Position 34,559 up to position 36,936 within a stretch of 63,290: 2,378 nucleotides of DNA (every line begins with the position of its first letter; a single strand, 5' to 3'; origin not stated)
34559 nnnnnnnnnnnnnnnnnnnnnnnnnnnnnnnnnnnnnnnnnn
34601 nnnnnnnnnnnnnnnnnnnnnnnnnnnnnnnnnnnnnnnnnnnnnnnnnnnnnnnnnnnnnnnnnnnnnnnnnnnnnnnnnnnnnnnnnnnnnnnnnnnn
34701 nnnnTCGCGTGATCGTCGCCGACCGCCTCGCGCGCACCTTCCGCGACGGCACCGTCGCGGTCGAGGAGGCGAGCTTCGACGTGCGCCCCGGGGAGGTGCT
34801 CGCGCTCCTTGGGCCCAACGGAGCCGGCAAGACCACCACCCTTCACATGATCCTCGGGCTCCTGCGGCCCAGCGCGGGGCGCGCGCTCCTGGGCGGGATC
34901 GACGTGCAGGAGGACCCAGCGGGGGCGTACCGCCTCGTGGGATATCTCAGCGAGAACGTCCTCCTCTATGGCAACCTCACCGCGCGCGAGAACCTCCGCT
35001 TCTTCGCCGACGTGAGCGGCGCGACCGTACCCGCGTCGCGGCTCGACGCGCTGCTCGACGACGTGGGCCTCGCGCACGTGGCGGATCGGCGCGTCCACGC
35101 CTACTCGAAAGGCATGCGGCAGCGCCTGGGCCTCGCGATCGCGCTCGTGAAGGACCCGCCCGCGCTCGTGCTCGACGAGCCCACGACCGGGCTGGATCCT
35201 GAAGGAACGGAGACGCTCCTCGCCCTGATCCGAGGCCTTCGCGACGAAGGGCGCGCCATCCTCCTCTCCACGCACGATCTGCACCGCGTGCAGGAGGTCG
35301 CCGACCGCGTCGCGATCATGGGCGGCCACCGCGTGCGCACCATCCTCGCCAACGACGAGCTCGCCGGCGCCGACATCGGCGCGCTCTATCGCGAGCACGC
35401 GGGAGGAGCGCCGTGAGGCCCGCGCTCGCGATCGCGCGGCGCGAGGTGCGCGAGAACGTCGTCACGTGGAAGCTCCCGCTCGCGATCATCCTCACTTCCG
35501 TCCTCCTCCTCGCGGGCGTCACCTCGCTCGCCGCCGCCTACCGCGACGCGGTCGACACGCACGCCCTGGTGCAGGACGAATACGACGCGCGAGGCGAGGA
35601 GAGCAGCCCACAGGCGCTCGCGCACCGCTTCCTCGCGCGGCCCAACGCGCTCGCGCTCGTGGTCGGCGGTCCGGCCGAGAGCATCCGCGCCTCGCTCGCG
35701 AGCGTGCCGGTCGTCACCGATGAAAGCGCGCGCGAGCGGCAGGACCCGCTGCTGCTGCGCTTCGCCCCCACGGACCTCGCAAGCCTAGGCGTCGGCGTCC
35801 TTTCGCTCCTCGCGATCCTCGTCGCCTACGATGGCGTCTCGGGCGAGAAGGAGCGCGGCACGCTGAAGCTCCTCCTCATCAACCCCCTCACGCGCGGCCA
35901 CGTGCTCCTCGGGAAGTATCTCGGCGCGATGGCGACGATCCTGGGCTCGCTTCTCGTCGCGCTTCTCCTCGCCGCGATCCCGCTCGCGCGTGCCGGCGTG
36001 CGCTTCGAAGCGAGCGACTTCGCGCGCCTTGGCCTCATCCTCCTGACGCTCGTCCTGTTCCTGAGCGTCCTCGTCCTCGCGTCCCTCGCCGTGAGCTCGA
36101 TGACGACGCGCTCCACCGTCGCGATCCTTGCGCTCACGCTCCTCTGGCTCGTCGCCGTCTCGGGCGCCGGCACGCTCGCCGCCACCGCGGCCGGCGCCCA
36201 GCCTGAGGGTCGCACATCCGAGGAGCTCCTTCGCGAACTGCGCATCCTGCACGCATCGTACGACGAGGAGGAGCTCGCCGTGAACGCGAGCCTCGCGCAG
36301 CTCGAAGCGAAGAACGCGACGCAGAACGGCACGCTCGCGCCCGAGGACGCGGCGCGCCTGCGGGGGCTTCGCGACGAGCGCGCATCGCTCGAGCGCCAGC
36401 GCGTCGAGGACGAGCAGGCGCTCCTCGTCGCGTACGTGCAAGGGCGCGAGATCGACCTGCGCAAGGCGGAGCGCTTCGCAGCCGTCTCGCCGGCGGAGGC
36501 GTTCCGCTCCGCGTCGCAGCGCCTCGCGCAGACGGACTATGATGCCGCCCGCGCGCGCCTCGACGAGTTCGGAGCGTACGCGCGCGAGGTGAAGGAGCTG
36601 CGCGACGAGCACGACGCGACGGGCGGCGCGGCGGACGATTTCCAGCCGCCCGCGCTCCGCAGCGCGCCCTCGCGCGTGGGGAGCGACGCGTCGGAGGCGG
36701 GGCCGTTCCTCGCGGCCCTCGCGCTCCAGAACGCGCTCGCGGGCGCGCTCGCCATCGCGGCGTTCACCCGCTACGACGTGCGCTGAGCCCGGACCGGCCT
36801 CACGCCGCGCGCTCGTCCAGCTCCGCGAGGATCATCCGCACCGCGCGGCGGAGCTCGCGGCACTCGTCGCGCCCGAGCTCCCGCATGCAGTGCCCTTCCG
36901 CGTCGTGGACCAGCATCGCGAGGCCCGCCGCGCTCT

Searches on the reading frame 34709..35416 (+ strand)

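Call 59: search_protein_families(library=pfam, proteins=[window:34709-35416:+], max_evalue=0.001)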
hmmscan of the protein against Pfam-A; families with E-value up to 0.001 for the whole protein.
window:34709-35416:+ (235 aa): 4 families
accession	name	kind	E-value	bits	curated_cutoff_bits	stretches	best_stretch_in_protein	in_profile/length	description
PF00005.33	ABC_tran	-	2.9e-32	112.6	25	1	19-160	2-137/137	ABC transporter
PF13304.12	AAA_21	-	5.2e-13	50.2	27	1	129-191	235-300/304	AAA domain, putative AbiEii toxin, Type IV TA system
PF13401.12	AAA_22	-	0.00019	22.2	27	1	29-174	6-108/130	AAA domain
PF02463.25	SMC_N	-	0.00091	19.2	40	0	140-196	149-204/220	RecF/RecN/SMC N terminal domain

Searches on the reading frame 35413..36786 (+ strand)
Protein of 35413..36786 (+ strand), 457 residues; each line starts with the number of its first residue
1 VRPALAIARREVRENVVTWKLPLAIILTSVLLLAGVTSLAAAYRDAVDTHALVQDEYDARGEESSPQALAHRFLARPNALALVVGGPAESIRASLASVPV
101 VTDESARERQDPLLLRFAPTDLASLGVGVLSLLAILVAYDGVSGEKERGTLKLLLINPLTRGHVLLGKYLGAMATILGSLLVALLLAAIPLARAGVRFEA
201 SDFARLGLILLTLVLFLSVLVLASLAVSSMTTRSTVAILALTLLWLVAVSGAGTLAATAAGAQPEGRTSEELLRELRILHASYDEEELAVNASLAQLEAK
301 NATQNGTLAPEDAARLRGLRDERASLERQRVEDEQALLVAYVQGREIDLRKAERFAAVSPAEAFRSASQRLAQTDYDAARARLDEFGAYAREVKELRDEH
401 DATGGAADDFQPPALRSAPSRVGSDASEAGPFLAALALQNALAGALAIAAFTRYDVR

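Call 59: search_protein_families(library=pfam, proteins=[window:35413-36786:+], max_evalue=0.001)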
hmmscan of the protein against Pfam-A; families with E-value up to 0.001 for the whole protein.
window:35413-36786:+ (457 aa): 5 families
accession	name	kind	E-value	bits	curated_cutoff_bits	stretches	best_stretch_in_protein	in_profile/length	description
PF12679.13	ABC2_membrane_2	-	5.3e-23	82.1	27.2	1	6-262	2-214/283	ABC-2 family transporter protein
PF12698.13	ABC2_membrane_3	-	8.3e-11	42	31.6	1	83-250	133-284/347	ABC-2 family transporter protein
PF12730.13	ABC2_membrane_4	-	6e-07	30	27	1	135-246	65-176/179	ABC-2 family transporter protein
PF01061.29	ABC2_membrane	-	3.3e-05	24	26.9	1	132-247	61-172/211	ABC-2 type transporter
PF13346.12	ABC2_membrane_5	-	0.00062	19.8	25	0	119-242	32-154/205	ABC-2 family transporter protein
